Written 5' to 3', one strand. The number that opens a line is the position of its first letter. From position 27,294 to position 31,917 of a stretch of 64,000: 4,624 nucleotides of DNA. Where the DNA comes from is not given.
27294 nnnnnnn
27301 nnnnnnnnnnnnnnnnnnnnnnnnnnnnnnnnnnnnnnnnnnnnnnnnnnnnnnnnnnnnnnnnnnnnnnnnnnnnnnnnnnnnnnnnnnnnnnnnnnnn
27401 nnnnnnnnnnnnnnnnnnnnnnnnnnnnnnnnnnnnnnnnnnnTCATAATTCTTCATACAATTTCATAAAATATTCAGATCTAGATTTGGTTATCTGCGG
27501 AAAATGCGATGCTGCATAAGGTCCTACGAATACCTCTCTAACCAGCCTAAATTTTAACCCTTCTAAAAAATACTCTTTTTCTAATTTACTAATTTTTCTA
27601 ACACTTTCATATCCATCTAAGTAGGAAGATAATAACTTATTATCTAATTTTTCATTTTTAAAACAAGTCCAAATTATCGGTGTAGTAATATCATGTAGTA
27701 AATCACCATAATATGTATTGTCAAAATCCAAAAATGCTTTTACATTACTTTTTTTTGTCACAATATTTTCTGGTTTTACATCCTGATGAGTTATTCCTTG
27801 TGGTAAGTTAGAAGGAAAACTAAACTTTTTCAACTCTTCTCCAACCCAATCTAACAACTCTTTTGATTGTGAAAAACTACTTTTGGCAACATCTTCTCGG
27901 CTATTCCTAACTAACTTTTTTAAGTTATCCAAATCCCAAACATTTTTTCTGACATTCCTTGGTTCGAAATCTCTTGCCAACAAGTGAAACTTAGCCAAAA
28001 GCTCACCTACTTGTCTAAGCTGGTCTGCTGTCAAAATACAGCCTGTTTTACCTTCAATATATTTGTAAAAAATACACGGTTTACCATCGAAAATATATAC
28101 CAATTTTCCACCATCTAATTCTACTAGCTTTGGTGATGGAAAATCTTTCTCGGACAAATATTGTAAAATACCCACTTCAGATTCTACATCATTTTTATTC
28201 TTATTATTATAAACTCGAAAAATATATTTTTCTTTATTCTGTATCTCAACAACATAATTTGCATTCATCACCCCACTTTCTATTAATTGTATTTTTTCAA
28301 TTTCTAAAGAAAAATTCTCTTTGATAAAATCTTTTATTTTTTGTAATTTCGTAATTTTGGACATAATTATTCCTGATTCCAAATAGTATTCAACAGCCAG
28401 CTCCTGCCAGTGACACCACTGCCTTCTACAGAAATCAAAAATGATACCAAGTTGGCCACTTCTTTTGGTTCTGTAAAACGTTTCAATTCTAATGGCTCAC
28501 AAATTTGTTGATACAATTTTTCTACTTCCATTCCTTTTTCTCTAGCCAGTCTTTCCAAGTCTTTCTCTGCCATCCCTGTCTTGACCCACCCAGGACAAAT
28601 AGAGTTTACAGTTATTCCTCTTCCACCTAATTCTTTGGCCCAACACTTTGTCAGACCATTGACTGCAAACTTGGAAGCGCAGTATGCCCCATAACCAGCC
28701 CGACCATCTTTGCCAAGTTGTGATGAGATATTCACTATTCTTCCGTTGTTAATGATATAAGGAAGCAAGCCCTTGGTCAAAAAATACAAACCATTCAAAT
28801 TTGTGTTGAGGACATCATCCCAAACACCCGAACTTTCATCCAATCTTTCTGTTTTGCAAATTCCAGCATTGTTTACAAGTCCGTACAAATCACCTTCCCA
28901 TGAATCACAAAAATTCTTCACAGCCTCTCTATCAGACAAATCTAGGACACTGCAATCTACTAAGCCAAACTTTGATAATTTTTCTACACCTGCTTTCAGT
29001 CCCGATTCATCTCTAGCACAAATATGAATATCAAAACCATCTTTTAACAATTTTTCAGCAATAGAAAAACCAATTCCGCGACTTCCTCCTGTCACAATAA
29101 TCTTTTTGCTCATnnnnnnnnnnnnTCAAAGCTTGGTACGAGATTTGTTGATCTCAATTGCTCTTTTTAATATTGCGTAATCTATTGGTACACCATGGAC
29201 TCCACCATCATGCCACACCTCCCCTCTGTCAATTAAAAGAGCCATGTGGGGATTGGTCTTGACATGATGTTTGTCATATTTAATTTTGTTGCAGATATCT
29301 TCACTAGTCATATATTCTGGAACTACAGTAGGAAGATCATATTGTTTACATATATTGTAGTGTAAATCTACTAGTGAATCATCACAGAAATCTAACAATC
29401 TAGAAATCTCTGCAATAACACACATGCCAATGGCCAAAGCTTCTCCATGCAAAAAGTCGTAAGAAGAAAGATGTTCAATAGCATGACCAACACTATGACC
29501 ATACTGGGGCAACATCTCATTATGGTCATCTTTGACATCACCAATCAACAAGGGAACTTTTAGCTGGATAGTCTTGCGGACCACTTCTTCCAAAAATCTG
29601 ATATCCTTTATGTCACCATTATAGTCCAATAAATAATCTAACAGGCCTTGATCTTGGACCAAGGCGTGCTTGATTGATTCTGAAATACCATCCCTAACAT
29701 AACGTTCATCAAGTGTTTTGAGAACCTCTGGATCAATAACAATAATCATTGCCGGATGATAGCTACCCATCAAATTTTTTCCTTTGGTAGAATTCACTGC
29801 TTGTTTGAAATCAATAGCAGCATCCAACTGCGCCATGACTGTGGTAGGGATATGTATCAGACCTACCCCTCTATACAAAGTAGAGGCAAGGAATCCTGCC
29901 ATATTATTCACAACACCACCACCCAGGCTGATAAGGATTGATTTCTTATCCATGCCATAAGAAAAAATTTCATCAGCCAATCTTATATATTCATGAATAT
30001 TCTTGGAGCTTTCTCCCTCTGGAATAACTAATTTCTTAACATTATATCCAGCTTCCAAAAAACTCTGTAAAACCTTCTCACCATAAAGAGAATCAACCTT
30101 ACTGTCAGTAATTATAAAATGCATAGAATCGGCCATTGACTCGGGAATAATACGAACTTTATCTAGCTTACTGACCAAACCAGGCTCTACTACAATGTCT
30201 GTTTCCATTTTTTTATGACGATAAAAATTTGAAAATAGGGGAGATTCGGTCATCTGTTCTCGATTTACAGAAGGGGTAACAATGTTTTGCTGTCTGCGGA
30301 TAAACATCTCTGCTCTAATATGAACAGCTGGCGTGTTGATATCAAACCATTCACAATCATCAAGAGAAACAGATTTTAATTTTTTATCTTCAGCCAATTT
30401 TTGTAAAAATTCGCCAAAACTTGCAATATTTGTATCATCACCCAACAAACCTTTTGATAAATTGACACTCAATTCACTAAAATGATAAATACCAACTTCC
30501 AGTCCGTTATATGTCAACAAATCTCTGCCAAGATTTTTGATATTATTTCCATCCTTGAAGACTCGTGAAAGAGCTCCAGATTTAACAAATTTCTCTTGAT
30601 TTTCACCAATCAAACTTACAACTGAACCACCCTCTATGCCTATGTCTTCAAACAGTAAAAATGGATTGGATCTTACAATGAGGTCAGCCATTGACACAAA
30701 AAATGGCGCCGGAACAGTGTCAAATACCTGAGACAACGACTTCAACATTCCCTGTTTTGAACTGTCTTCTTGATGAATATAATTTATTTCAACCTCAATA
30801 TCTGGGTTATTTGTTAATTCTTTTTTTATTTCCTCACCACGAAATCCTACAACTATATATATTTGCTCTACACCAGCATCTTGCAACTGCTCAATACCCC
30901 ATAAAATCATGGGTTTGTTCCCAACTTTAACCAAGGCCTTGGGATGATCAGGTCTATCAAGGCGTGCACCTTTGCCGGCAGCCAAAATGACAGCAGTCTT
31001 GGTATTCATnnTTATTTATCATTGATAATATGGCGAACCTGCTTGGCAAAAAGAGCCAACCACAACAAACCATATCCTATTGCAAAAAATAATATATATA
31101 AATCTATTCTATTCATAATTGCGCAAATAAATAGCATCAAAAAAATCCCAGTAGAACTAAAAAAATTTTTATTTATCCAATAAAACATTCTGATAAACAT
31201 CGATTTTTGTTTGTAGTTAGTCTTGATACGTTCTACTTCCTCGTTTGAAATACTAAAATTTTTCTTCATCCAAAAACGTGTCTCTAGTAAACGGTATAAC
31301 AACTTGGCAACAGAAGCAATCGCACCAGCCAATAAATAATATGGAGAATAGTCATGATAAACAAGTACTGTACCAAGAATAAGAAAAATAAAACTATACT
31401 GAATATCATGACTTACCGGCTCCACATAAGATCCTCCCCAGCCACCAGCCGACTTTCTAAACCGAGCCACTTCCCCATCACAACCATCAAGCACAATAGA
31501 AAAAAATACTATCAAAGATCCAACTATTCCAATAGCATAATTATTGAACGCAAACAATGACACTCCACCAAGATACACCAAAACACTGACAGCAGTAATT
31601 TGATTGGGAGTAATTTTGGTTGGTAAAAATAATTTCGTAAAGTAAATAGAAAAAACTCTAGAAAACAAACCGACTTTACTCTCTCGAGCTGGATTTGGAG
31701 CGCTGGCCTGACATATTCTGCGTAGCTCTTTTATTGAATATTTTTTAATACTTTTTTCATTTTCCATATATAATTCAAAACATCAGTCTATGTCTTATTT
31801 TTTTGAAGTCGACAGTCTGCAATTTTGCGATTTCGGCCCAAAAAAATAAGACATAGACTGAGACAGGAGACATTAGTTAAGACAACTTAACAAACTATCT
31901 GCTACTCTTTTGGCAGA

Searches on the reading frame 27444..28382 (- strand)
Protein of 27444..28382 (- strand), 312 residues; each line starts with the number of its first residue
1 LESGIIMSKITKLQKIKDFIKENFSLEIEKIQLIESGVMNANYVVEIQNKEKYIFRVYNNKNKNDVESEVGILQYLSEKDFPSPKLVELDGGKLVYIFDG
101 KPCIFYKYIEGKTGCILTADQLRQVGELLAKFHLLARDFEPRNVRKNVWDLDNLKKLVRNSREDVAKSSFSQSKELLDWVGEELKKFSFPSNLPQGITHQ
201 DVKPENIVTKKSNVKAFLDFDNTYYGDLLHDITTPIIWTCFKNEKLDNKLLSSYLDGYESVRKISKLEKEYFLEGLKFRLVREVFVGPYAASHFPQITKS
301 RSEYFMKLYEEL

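Call 29: search_protein_families(library=pfam, proteins=[window:27444-28382:-], max_evalue=0.0001)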
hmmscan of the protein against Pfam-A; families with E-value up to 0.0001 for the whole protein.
window:27444-28382:- (312 aa): 2 families
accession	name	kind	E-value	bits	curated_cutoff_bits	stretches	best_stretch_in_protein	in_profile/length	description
PF01636.29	APH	-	8.7e-26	91.6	23.2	1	31-262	2-237/239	Phosphotransferase enzyme family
PF01633.27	Choline_kinase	-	1.4e-10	41.5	29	1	32-232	2-200/300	Choline/ethanolamine kinase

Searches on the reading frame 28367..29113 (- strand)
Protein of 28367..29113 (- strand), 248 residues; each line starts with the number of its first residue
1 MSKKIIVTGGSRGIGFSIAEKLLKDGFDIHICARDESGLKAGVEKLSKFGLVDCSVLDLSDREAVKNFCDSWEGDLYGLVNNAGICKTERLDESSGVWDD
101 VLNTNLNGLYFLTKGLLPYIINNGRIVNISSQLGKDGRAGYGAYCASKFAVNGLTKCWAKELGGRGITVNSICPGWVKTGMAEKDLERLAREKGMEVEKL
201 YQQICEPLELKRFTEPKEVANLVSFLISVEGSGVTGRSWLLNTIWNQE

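Call 29: search_protein_families(library=pfam, proteins=[window:28367-29113:-], max_evalue=0.0001)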
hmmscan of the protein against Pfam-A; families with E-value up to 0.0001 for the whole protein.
window:28367-29113:- (248 aa): 3 families
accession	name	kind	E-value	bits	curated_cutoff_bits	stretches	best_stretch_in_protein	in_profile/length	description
PF00106.31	adh_short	-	3.9e-49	167.2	26.6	1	3-185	1-190/195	short chain dehydrogenase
PF13561.12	adh_short_C2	-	2.3e-45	155.5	27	1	12-239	6-229/236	Enoyl-(Acyl carrier protein) reductase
PF08659.16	KR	-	4.8e-09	36.8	22.6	1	5-160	3-165/180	KR domain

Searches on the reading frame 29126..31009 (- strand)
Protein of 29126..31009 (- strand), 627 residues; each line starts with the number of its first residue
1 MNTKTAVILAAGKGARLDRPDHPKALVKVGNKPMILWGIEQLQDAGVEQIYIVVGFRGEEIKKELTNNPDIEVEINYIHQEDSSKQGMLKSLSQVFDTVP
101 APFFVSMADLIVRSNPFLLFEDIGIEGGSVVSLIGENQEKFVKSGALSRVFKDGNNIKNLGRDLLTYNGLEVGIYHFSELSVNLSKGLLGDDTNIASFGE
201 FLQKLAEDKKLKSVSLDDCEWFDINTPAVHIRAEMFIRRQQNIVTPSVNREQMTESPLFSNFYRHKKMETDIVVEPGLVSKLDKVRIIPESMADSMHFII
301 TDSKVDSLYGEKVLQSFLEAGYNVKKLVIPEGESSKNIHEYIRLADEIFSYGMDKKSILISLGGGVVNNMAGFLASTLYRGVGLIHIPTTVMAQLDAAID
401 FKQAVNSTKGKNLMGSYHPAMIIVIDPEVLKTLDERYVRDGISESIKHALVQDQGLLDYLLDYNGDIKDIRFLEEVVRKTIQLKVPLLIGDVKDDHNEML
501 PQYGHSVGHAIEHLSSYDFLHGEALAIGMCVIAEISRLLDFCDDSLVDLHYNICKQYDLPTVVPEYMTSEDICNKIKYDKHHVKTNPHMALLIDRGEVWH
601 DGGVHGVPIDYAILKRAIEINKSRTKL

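Call 29: search_protein_families(library=pfam, proteins=[window:29126-31009:-], max_evalue=0.0001)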
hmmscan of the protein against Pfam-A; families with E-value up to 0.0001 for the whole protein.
window:29126-31009:- (627 aa): 5 families
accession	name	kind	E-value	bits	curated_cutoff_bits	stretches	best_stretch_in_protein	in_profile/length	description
PF01761.26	DHQ_synthase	-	3.5e-34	117.3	24.2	1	327-439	2-114/115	3-dehydroquinate synthase N-terminal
PF24621.2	DHQS_C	-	6.7e-27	94.6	27.6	1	441-581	1-143/144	3-dehydroquinate synthase C-terminal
PF12804.13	NTP_transf_3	-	2.4e-13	51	27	1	6-111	1-97/160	MobA-like NTP transferase domain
PF00483.29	NTP_transferase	-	5.8e-11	42.9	21.2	1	6-109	2-110/245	Nucleotidyl transferase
PF01128.25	IspD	-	2.4e-05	24.6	27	1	6-73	3-70/221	2-C-methyl-D-erythritol 4-phosphate cytidylyltransferase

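Call 52: search_protein_families(library=ncbifam, proteins=[window:29126-31009:-], max_evalue=1e-10)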
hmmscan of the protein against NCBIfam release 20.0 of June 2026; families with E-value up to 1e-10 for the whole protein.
window:29126-31009:- (627 aa): 14 families
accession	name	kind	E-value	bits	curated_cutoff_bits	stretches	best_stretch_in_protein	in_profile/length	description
TIGR01357.1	aroB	equivalog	1.1e-78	264.9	305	1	272-598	3-328/344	3-dehydroquinate synthase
TIGR04425.1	P_lya_rel_AroB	hypoth_equivalog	4.8e-56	190.3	400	1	291-594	22-322/348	AroB-related putative sugar phosphate phospholyase (cyclizing)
NF004852.0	PRK06203.1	equivalog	2.4e-47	161.7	333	1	325-565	90-335/407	3-dehydroquinate synthase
NF010627.0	PRK14021.1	equivalog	7.4e-41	140.1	565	1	317-582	231-506/542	bifunctional shikimate kinase/3-dehydroquinate synthase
NF010556.0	PRK13951.1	equivalog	6.3e-36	124.3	560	1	278-583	167-461/492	bifunctional shikimate kinase AroK/3-dehydroquinate synthase AroB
TIGR03992.1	Arch_glmU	subfamily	8.4e-22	77.6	292.1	1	5-233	2-223/393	bifunctional sugar-1-phosphate nucleotidylyltransferase/acetyltransferase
NF041313.1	UDPGP_AglF_Halo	equivalog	2.4e-19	69.7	400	1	5-115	2-111/234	UTP--glucose-1-phosphate uridylyltransferase AglF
NF041135.1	IPPtranDIPPsyn_Thcocales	equivalog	1.4e-18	67.1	580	1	5-237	2-217/419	bifunctional L-myo-inositol-1-phosphate cytidylyltransferase/CDP-L-myo-inositol myo-inositolphosphotransferase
TIGR01208.1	rmlA_long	equivalog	2.3e-14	53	320.25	1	6-94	2-91/353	glucose-1-phosphate thymidylyltransferase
NF045761.1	NAMPUrTaseMurU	equivalog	4e-14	53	250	1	6-93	3-94/226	N-acetylmuramate alpha-1-phosphate uridylyltransferase MurU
NF010935.0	PRK14355.1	equivalog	1.1e-11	44.1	718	1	1-74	1-73/459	bifunctional UDP-N-acetylglucosamine diphosphorylase/glucosamine-1-phosphate N-acetyltransferase GlmU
TIGR01173.1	glmU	equivalog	1.8e-11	43.5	366.85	1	6-81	3-72/452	bifunctional UDP-N-acetylglucosamine diphosphorylase/glucosamine-1-phosphate N-acetyltransferase GlmU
NF045665.1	NTPtran_DVU1551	equivalog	2.9e-11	43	315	1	5-100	2-88/359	DVU_1551 family NTP transferase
NF010934.1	PRK14354.1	equivalog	9.9e-11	40.8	450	0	6-70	2-65/447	bifunctional UDP-N-acetylglucosamine diphosphorylase/glucosamine-1-phosphate N-acetyltransferase GlmU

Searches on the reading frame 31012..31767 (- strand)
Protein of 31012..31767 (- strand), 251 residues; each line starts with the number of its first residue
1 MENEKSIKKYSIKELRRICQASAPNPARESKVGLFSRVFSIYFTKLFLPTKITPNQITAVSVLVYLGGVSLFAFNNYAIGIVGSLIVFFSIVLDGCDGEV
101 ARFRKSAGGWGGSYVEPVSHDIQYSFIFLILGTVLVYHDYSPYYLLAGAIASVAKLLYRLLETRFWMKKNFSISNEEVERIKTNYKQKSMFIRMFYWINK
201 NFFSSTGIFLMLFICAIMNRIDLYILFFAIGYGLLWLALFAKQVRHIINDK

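Call 29: search_protein_families(library=pfam, proteins=[window:31012-31767:-], max_evalue=0.0001)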
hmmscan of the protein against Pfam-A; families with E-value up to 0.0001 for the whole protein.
window:31012-31767:- (251 aa): 1 family
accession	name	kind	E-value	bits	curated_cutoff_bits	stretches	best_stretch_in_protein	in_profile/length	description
PF01066.26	CDP-OH_P_transf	-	1.7e-06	29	22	1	52-208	2-138/152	CDP-alcohol phosphatidyltransferase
